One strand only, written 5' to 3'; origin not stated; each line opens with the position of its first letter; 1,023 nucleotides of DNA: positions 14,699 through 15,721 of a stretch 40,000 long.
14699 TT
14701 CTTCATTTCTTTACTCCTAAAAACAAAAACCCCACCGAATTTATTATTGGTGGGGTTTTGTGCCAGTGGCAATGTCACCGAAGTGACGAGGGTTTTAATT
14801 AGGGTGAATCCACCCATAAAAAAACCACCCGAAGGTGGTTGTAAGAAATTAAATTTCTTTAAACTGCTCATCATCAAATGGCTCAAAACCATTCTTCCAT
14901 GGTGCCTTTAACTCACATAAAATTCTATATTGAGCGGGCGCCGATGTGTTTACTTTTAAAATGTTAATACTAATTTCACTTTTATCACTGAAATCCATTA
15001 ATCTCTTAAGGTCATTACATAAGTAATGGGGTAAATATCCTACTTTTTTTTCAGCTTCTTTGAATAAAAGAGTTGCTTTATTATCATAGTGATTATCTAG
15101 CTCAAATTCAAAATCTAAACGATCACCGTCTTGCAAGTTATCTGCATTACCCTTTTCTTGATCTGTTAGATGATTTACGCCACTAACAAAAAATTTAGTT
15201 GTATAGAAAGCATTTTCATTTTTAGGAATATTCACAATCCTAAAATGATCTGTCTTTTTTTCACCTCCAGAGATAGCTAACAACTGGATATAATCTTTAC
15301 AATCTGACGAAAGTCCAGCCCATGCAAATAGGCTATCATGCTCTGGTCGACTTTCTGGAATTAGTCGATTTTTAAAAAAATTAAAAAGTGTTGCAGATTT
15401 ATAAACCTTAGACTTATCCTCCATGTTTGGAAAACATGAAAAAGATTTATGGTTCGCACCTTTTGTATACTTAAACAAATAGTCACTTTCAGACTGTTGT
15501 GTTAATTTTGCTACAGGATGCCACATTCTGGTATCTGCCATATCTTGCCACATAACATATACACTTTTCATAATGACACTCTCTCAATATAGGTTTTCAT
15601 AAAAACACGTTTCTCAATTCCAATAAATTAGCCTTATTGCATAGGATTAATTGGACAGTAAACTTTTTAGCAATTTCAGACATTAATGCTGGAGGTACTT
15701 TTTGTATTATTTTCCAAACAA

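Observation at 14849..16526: Split HipA-family kinase paired with a HipS-like + HIRAN fusion, carried as a prophage moron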

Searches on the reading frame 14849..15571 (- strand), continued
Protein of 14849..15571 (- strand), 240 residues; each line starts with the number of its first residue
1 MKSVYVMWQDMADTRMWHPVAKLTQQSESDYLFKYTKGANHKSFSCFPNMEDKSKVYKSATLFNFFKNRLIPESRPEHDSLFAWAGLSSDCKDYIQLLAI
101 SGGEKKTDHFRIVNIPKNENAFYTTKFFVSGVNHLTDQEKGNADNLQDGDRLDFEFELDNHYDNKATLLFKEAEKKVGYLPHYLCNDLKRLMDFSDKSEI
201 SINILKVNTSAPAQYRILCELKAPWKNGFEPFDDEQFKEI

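Call 62: find_related_loci(query=A1, collection=genome_contigs, flank=10000)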
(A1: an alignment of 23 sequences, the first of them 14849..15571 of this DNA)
Query A1 (240 aa) in genome_contigs; peptide patterns used: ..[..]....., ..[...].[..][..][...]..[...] (x = any residue, [..] = any of these).
36 stretches matched a pattern; 19 encode a relative of the query (tblastn E <= 1e-3); 19 distinct loci.
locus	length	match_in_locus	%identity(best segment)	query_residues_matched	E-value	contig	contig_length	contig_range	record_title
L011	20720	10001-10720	62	1-240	3e-107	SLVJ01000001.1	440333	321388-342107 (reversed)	Acinetobacter calcoaceticus strain JUb89 Ga0304794_101, whole genome shotgun sequence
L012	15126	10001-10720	61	1-240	5e-101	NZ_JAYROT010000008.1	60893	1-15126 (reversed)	MAG: Acinetobacter sp. isolate XM1_ASGE1bin.22 k141_36081, whole genome shotgun sequence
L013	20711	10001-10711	61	1-237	8e-95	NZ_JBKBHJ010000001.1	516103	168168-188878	MAG: Acinetobacter sp. isolate 21I_061.bin.14 NODE_17_length_516103_cov_68.154288, whole genome shotgun sequence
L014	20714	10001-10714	46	1-239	3e-68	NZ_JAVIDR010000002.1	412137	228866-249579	Acinetobacter rudis strain C-RB-51 NODE_2_length_412137_cov_150.201522, whole genome shotgun sequence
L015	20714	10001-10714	43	1-237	3e-65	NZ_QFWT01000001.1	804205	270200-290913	Vibrio albus strain E4404 contig1_1, whole genome shotgun sequence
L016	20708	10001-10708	44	1-237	1e-63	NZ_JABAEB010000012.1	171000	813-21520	Shewanella oncorhynchi strain S-1 Seq12, whole genome shotgun sequence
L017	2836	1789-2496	43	1-237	9e-64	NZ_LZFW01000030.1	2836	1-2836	Vibrio sp. UCD-FRSSP16_30 scaffold_35, whole genome shotgun sequence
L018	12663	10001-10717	44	1-238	3e-61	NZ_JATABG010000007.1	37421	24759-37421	Vibrio sp. M260118 M260118_7, whole genome shotgun sequence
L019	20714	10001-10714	43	1-237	2e-60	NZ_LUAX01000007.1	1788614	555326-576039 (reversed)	Vibrio europaeus strain PP-638 chromosome 2 map unlocalized chr2, whole genome shotgun sequence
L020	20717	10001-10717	43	1-236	6e-59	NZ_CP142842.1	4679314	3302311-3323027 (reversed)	Alteromonas sp. 4B03 chromosome, complete genome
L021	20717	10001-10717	40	1-238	1e-58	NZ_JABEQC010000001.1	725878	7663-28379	Vibrio plantisponsor strain LMG 24470 Scaffold1, whole genome shotgun sequence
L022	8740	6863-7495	46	1-212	1e-57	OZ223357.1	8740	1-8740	MAG: uncultured Vibrio sp. isolate dc5a59a3-0758-4ddb-8ef2-4e3e72712880 genome assembly, chromosome: 48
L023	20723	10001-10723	37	1-240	7e-52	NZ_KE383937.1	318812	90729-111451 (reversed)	Oceanospirillum maris DSM 6286 G517DRAFT_scaffold00003.3, whole genome shotgun sequence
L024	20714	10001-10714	38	3-240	2e-47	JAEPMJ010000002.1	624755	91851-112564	MAG: Rhizobiaceae bacterium isolate HCUG1432-7 k141_46547_length_624755_cov_19.9976, whole genome shotgun sequence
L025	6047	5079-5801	36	1-240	7e-46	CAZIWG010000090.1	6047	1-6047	MAG TPA_asm: uncultured Granulosicoccaceae bacterium isolate SRP128015_co3_116 genome assembly, contig: NODE_17488_lengt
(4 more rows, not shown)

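Call 63: find_related_loci(query=A1, collection=viral_contigs, flank=10000)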
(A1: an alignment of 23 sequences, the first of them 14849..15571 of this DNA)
Query A1 (240 aa) in viral_contigs; peptide patterns used: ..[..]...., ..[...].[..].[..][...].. (x = any residue, [..] = any of these).
29 stretches matched a pattern; 10 encode a relative of the query (tblastn E <= 1e-3); 10 distinct loci.
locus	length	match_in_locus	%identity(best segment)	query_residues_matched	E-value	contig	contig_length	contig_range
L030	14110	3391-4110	82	1-240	4e-139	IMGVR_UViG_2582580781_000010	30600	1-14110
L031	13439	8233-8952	82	1-240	4e-139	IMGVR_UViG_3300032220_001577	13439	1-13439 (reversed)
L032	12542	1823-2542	82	1-240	4e-139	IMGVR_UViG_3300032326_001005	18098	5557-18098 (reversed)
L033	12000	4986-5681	44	1-232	4e-64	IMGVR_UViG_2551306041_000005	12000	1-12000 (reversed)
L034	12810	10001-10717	45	1-238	1e-63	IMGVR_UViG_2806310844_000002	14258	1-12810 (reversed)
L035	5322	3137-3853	43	1-238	3e-61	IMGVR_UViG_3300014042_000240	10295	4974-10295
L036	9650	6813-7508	43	1-231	1e-60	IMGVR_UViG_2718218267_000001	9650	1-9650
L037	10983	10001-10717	43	1-238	9e-61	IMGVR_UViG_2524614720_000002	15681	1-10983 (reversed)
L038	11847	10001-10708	41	1-237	1e-60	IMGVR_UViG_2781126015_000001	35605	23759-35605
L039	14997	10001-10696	42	1-231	3e-60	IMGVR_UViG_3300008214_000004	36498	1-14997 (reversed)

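Call 67: find_encoding_contigs(protein=P0010, flank=8000, max_places=2)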
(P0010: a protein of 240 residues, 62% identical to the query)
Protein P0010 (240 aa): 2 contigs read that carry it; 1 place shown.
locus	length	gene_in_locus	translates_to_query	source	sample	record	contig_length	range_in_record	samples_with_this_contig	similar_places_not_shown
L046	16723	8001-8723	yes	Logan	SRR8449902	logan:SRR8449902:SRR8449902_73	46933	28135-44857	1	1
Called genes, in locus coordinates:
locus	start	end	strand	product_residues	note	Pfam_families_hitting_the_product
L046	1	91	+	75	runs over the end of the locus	PF06476:DUF1090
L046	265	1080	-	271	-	PF02567:PhzC-PhzF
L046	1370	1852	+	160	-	-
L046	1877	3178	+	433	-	PF19635:DUF6138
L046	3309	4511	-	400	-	PF12832:MFS_1_like (faint), PF07690:MFS_1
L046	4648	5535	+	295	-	PF00126:HTH_1, PF03466:LysR_substrate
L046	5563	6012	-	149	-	-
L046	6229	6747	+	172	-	-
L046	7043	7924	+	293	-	PF07804:HipA_C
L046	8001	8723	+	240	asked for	PF13657:Couple_hipA (weak), PF08797:HIRAN (weak)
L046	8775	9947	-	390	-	PF00108:Thiolase_N, PF02803:Thiolase_C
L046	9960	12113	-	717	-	PF00378:ECH_1, PF16113:ECH_2, PF02737:3HCDH_N, PF00725:3HCDH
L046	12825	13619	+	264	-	-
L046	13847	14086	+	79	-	-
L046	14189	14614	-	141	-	PF08327:AHSA1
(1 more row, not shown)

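Call 73: search_protein_representatives(alignment_id=A1)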
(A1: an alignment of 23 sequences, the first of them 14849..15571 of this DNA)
Query: 23 sequences, 241 profile positions. Proteins with E-value up to 0.001 (for the whole library): 1619; up to 1e-10: 904; up to 1e-30: 259. The best 150 are listed.
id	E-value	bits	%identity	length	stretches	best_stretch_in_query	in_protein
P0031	1.0e-111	389.0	-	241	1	1-238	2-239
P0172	1.4e-94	332.9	-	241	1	1-240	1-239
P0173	2.5e-88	312.4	-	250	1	1-239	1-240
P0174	2.8e-78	279.5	-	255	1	4-240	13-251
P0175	9.0e-75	268.1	-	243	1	1-238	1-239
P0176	1.7e-74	267.1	-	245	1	1-239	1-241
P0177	2.0e-74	266.9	-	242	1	2-239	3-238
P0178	2.4e-71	256.8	-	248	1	2-240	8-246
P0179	4.5e-67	242.8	-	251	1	1-240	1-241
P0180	1.6e-65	237.8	-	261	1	2-239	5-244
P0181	3.8e-63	230.0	-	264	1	1-238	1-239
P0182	6.3e-62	226.0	-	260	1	1-237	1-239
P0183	1.4e-61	224.9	-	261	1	1-236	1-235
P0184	4.4e-61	223.2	-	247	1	2-240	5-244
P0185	2.1e-60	221.0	-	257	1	1-239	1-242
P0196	1.4e-57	211.8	-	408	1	2-238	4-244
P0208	4.6e-55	203.5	-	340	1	3-238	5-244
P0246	2.1e-48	181.7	-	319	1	3-239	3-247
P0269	1.3e-44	169.3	-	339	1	1-238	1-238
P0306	2.5e-40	155.3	-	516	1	2-157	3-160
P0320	4.3e-39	151.2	-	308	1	1-238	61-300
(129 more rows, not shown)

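Call 78: search_protein_families(library=pfam, proteins=[P0196, P0208, P0306, P0269, P0246, P0320], max_evalue=0.01)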
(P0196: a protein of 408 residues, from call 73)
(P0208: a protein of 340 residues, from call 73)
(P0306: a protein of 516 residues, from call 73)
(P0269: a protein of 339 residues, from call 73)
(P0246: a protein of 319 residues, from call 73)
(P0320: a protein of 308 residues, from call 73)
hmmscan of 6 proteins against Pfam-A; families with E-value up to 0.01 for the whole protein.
P0196 (408 aa): 2 families
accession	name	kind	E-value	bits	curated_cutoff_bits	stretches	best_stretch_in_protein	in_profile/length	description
PF08797.16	HIRAN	-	6.4e-12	45.6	24.7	1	130-229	4-93/96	HIRAN domain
PF18154.6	pPIWI_RE_REase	-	0.0017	18.8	26.1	1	314-357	3-45/117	REase associating with pPIWI_RE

P0208 (340 aa): 1 family
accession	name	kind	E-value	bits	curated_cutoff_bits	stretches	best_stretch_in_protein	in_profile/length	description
PF08797.16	HIRAN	-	1.6e-07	31.4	24.7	1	130-227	4-91/96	HIRAN domain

P0306 (516 aa): 0 families

P0269 (339 aa): 2 families
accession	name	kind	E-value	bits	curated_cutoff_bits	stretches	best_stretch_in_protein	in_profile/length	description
PF08797.16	HIRAN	-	4.2e-07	30.1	24.7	1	127-221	4-95/96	HIRAN domain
PF13657.11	Couple_hipA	-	0.0019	19.1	22.5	0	17-73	9-63/99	HipA N-terminal domain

P0246 (319 aa): 1 family
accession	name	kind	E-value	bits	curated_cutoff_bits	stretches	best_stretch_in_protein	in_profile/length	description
PF08797.16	HIRAN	-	8.4e-05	22.8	24.7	1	127-200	3-66/96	HIRAN domain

P0320 (308 aa): 0 families

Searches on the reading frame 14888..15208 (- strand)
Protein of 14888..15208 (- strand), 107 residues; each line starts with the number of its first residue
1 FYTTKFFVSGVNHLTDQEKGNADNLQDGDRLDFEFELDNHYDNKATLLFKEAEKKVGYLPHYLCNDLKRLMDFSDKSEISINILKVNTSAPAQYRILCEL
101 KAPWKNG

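Call 56: search_solved_structures(query=A3, max_evalue=10, show_alignments=5)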
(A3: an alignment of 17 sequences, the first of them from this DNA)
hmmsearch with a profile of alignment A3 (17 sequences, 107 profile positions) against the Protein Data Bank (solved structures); distinct sequences matched with E-value up to 10: 12.
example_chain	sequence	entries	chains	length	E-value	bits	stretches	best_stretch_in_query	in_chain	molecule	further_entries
3k2y_A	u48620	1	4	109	0.00016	25.3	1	19-84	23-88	uncharacterized protein lp_0118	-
9v21_ln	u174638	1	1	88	0.073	16.7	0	58-92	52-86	60S ribosomal protein L38, putative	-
9ngx_A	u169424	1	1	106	0.24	15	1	28-81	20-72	La-related protein 6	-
2mtf_A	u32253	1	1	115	0.3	14.7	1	28-81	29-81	La-related protein 6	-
9n2d_E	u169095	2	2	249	0.42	14.3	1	21-83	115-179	Bam P | CarboxypepD_reg-like domain-containing protein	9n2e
4s0n_A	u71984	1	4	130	0.49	14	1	25-72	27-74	Helicase-like transcription factor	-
2mzn_A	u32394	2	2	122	0.49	14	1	25-72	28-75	Helicase-like transcription factor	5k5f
5bnh_A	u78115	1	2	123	0.5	14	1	25-72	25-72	Helicase-like transcription factor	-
4xzf_A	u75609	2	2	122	0.5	14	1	25-72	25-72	Helicase-like transcription factor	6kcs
4xzg_A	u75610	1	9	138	0.65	13.6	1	25-72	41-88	Helicase-like transcription factor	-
3m4d_A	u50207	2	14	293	0.74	13.5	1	20-87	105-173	Alpha-hemolysin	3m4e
1ig0_A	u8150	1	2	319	3.3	11.4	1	49-89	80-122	Thiamin pyrophosphokinase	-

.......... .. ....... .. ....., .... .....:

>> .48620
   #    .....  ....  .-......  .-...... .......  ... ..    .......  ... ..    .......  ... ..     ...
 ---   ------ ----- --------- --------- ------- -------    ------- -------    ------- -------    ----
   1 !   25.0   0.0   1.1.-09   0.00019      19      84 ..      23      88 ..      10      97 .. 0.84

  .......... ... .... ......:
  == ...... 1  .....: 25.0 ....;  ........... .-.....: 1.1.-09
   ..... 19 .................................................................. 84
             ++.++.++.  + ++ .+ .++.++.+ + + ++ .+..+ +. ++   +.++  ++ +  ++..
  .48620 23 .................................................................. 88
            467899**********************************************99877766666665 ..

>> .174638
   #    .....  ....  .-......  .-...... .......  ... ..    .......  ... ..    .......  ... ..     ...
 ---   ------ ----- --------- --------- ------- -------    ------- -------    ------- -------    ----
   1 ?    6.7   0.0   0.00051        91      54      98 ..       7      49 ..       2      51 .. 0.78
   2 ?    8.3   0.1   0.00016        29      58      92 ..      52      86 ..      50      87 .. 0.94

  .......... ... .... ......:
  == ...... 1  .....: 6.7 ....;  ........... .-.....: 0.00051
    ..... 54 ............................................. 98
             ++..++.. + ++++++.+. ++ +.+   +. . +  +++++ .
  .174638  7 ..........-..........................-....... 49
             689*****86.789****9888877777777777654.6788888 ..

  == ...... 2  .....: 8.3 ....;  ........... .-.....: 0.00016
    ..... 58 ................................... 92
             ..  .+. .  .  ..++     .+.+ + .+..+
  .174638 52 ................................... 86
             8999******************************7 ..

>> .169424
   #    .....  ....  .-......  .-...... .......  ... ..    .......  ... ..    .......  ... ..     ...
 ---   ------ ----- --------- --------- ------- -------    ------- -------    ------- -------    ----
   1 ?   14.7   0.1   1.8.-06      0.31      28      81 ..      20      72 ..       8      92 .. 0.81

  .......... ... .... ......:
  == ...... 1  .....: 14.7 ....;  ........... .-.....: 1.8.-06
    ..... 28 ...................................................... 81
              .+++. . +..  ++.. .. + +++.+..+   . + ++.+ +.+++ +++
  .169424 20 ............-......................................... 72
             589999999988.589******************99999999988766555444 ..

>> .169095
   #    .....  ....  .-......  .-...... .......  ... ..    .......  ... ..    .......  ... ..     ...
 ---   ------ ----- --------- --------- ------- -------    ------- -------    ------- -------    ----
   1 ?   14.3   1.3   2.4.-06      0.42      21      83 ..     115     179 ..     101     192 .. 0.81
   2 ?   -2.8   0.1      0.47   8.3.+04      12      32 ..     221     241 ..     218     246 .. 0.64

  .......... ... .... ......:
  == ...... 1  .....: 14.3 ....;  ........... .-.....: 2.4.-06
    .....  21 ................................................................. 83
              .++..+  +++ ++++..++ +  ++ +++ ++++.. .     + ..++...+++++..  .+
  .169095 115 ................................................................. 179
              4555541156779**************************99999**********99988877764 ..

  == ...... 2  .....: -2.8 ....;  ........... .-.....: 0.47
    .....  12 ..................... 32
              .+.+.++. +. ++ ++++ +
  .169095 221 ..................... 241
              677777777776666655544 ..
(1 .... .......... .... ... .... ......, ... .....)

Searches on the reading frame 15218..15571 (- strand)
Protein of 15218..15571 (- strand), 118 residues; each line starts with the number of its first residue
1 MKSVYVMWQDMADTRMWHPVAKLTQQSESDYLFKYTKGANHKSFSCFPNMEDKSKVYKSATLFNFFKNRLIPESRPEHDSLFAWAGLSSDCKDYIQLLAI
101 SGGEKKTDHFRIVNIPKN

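Call 60: search_solved_structures(query=A4, max_evalue=10, show_alignments=5)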
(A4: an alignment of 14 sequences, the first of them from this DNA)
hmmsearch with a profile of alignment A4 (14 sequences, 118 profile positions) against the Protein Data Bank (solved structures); distinct sequences matched with E-value up to 10: 1.
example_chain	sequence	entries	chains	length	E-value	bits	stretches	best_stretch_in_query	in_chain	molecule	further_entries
3pmi_A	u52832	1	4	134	1.3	12.9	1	6-85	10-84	PWWP domain-containing protein MUM1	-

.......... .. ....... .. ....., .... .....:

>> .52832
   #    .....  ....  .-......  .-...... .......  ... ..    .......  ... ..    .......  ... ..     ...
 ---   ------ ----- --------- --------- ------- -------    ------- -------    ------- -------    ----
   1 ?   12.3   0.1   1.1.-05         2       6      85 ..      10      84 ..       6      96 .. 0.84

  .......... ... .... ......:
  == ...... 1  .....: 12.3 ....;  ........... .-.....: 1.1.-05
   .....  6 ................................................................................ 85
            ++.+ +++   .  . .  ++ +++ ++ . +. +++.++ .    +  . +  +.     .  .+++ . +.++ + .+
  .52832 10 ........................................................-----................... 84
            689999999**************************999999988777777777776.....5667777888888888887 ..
